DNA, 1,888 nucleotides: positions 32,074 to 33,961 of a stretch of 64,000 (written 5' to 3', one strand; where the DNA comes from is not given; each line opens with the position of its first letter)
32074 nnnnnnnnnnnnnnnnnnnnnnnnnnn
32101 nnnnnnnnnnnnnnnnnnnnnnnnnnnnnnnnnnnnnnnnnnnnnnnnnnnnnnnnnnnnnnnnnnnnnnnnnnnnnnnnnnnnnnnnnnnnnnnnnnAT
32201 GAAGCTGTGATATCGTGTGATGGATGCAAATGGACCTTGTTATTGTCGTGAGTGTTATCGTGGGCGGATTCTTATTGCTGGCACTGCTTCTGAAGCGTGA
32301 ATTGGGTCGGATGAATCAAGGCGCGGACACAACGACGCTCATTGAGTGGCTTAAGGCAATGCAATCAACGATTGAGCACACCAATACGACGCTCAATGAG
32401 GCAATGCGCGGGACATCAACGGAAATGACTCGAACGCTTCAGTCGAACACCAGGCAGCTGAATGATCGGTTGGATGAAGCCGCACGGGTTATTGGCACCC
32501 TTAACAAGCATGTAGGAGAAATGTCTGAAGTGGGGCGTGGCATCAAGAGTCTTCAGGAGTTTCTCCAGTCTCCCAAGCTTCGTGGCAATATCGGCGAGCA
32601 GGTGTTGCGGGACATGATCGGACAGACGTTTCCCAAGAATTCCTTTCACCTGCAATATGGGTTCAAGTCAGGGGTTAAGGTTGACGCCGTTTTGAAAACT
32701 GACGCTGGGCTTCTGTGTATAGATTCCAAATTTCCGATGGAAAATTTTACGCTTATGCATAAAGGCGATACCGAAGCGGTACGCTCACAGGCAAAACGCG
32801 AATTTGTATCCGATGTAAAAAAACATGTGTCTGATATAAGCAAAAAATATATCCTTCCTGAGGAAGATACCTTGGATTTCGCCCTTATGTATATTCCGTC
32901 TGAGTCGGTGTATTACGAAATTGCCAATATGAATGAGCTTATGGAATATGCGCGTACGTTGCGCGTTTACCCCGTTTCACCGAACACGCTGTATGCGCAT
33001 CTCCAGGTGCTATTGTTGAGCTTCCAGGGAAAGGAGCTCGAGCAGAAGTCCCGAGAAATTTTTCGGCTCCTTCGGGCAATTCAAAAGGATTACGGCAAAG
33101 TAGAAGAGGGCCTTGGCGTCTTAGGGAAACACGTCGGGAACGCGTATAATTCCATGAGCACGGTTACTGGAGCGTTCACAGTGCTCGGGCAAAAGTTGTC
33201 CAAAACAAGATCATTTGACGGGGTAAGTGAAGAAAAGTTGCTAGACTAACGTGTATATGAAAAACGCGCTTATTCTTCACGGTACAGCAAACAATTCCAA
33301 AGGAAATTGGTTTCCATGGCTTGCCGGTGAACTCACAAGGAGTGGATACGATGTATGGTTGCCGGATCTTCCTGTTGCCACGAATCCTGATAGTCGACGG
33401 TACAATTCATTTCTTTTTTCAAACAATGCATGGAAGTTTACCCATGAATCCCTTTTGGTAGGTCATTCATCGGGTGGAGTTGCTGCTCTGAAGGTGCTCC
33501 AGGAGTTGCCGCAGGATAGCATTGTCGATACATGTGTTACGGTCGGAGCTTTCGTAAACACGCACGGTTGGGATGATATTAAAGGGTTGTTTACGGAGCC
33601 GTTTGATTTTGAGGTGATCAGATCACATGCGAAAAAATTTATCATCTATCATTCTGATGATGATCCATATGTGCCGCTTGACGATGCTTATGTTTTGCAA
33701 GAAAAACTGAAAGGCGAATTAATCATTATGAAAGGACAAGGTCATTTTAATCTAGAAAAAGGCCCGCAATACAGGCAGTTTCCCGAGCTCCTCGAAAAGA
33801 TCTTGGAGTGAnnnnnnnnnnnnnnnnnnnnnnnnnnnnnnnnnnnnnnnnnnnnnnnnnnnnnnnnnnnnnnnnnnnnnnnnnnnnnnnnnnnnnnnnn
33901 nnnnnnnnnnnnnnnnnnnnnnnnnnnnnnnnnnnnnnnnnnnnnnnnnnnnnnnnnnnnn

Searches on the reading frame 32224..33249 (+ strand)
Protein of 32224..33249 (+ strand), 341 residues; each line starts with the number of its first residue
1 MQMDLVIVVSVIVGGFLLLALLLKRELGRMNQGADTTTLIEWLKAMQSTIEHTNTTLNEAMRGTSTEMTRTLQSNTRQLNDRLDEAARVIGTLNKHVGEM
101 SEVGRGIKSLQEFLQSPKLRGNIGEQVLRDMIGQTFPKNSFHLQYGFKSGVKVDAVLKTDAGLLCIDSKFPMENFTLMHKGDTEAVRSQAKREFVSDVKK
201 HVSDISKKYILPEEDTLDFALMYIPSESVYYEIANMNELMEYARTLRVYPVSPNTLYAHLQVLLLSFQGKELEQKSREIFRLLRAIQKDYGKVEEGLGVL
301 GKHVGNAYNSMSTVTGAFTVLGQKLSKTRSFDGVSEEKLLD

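Call 34: search_protein_families(library=pfam, proteins=[window:32224-33249:+], max_evalue=0.001)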
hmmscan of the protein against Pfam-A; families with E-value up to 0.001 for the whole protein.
window:32224-33249:+ (341 aa): 1 family
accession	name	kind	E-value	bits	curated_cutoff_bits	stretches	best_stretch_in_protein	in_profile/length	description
PF02646.22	RmuC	-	3.7e-50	171.1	26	1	63-332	5-282/291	RmuC family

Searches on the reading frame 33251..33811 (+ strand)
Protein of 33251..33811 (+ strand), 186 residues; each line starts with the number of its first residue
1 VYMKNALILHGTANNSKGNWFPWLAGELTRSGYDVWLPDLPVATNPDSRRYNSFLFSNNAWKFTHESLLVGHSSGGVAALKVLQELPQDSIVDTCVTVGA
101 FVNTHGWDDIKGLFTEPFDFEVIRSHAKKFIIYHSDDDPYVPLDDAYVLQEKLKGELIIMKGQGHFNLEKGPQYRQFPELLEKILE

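Call 34: search_protein_families(library=pfam, proteins=[window:33251-33811:+], max_evalue=0.001)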
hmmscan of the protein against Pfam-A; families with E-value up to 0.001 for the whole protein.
window:33251-33811:+ (186 aa): 5 families
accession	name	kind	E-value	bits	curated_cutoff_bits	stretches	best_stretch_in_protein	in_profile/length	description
PF00561.26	Abhydrolase_1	-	2.2e-11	44.4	25.8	0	127-172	199-245/245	alpha/beta hydrolase fold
PF06821.19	Ser_hydrolase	-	3.4e-11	43.8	22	1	7-180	2-166/172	Serine hydrolase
PF12697.13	Abhydrolase_6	-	1.2e-07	33.1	26.3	1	7-100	2-93/217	Alpha/beta hydrolase family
PF10230.15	LIDHydrolase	-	0.00053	20.2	27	0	66-98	85-116/262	Lipid-droplet associated hydrolase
PF12146.15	Hydrolase_4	-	0.00092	19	27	0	66-105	77-114/239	Serine aminopeptidase, S33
